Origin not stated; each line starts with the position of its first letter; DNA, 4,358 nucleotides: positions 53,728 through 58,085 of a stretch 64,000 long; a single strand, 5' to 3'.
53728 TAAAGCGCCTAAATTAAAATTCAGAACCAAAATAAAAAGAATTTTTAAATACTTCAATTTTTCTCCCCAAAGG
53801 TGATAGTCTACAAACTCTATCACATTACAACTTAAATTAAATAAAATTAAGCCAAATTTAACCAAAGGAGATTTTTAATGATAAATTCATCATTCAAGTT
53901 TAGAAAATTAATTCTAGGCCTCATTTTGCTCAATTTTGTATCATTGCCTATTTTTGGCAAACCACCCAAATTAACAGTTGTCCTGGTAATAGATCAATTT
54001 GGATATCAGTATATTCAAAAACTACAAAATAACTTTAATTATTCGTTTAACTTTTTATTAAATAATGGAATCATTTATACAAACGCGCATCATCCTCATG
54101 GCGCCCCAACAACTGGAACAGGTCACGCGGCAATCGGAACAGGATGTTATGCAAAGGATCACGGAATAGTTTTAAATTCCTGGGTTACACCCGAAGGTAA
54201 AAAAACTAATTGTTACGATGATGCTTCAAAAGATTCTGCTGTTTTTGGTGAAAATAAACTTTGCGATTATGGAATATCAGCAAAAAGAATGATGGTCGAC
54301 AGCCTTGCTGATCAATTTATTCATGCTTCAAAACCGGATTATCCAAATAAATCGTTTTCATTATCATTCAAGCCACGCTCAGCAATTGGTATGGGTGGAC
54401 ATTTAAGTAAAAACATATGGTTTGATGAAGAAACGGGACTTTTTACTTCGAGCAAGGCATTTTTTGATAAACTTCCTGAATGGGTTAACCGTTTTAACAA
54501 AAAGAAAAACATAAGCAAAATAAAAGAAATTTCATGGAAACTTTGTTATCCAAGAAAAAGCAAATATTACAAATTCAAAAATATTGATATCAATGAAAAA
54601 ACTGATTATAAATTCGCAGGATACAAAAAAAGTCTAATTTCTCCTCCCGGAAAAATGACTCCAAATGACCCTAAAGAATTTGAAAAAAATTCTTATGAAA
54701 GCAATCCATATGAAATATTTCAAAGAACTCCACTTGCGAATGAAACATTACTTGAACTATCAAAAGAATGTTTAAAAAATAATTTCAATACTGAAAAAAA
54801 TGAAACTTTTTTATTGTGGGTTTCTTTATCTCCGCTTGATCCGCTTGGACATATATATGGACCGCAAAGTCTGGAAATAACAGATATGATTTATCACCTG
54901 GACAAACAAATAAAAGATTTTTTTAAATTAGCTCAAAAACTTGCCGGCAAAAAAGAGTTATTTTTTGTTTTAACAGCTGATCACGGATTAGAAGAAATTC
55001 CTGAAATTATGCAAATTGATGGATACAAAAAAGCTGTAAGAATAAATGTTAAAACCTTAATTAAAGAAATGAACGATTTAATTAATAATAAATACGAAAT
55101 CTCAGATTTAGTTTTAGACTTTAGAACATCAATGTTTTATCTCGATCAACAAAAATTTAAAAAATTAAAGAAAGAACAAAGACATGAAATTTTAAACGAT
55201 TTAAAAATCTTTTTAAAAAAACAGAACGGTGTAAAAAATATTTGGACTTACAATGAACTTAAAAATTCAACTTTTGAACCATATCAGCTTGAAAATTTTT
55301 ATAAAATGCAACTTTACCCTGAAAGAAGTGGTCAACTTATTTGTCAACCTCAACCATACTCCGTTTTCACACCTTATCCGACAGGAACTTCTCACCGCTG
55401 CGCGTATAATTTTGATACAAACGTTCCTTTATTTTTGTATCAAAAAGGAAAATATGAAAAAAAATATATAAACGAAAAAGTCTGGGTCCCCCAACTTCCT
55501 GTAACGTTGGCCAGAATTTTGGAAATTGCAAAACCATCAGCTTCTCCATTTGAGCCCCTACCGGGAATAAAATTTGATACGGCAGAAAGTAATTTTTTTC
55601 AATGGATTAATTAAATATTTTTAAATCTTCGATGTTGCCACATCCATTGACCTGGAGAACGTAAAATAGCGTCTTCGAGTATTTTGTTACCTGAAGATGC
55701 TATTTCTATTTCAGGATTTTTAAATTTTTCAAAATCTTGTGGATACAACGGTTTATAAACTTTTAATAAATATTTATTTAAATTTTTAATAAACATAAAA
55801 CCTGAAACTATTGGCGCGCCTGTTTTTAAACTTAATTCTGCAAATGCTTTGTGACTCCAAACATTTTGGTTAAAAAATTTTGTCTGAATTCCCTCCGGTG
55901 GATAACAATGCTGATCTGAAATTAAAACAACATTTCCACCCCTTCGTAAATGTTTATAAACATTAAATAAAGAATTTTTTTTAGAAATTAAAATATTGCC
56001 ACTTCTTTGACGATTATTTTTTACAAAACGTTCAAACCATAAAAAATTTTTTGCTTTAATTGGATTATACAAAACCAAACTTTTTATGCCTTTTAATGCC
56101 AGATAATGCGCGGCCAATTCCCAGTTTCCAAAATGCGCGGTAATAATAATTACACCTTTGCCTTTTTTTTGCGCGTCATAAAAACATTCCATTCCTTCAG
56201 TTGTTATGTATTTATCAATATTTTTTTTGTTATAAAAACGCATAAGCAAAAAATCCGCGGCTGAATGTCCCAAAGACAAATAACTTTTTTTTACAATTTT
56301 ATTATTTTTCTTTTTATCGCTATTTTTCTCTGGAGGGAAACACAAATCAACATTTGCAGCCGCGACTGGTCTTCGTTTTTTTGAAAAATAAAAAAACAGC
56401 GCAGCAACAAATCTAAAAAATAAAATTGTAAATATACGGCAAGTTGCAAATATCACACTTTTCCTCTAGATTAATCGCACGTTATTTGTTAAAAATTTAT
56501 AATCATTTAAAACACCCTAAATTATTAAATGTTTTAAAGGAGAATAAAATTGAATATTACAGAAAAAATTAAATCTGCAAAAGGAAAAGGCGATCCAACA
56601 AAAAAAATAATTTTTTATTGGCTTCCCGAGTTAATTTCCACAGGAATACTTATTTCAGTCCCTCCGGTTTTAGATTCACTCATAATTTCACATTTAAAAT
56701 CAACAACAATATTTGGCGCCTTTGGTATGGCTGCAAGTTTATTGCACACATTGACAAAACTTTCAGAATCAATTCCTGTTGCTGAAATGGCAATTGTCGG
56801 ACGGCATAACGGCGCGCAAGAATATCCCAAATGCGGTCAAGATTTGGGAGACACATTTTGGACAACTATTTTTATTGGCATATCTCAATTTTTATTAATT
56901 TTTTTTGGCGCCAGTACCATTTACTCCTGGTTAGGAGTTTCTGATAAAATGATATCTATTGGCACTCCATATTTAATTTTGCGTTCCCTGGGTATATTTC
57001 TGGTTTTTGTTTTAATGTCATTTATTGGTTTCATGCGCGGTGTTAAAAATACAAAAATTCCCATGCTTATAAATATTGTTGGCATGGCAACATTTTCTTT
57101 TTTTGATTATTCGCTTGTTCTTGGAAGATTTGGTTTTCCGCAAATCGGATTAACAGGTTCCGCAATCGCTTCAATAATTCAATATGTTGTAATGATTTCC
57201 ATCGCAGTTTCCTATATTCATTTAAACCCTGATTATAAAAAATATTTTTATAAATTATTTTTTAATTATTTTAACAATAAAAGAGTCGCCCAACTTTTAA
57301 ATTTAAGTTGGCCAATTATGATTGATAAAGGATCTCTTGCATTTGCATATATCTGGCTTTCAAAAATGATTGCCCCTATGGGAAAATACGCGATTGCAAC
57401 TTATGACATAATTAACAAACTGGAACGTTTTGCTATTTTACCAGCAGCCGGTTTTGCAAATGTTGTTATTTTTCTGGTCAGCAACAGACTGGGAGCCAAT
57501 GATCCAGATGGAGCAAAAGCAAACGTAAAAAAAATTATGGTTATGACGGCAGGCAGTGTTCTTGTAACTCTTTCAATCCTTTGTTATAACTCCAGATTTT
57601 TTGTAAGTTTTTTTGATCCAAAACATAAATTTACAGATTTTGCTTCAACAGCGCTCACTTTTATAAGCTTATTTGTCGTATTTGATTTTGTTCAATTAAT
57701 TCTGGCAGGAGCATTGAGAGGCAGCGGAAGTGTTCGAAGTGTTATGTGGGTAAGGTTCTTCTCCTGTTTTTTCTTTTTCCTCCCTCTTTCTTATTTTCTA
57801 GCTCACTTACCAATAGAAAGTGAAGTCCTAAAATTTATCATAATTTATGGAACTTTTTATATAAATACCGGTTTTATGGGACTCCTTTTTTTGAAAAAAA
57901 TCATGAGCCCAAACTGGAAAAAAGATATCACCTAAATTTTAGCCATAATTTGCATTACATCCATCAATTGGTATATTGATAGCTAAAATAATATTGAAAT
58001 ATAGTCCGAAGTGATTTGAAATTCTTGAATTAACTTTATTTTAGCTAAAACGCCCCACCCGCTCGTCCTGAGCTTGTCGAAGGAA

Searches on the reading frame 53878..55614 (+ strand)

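Call 42: search_protein_families(library=ncbifam, proteins=[window:53878-55614:+], max_evalue=1e-10)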
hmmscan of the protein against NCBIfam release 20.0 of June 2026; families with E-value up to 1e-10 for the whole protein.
window:53878-55614:+ (578 aa): 2 families
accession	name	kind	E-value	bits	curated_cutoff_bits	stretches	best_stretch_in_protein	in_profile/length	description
NF042991.1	alk_phos_PafA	equivalog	8.5e-85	285.2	650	1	29-557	36-545/554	alkaline phosphatase PafA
NF051873.1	AlkPhosPhoY32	equivalog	1.4e-38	132.8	1000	1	28-530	17-508/539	alkaline phosphatase PhoY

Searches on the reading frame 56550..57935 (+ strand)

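Call 42: search_protein_families(library=ncbifam, proteins=[window:56550-57935:+], max_evalue=1e-10)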
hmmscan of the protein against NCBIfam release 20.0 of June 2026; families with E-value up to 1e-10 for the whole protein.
window:56550-57935:+ (461 aa): 5 families
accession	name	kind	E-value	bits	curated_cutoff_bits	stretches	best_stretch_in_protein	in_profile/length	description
TIGR00797.1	matE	subfamily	4.7e-61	206.8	147.4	1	41-421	15-389/396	MATE family efflux transporter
NF052396.1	MATE_WgkD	equivalog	2.8e-20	72.7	510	1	46-451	29-423/428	tryglysin-associated MATE efflux transporter WgkD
NF001214.0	PRK00187.1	equivalog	3.2e-17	62.7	449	1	59-418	49-412/464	NorM family multidrug efflux MATE transporter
NF041801.1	MATE_SolL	equivalog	7.5e-17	61.3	780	1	56-420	56-419/458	solanimycin export family MATE transporter SolL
NF007562.1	PRK10189.1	equivalog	3.4e-11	42.5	465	1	134-416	143-426/470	EmmdR/YeeO family multidrug/toxin efflux MATE transporter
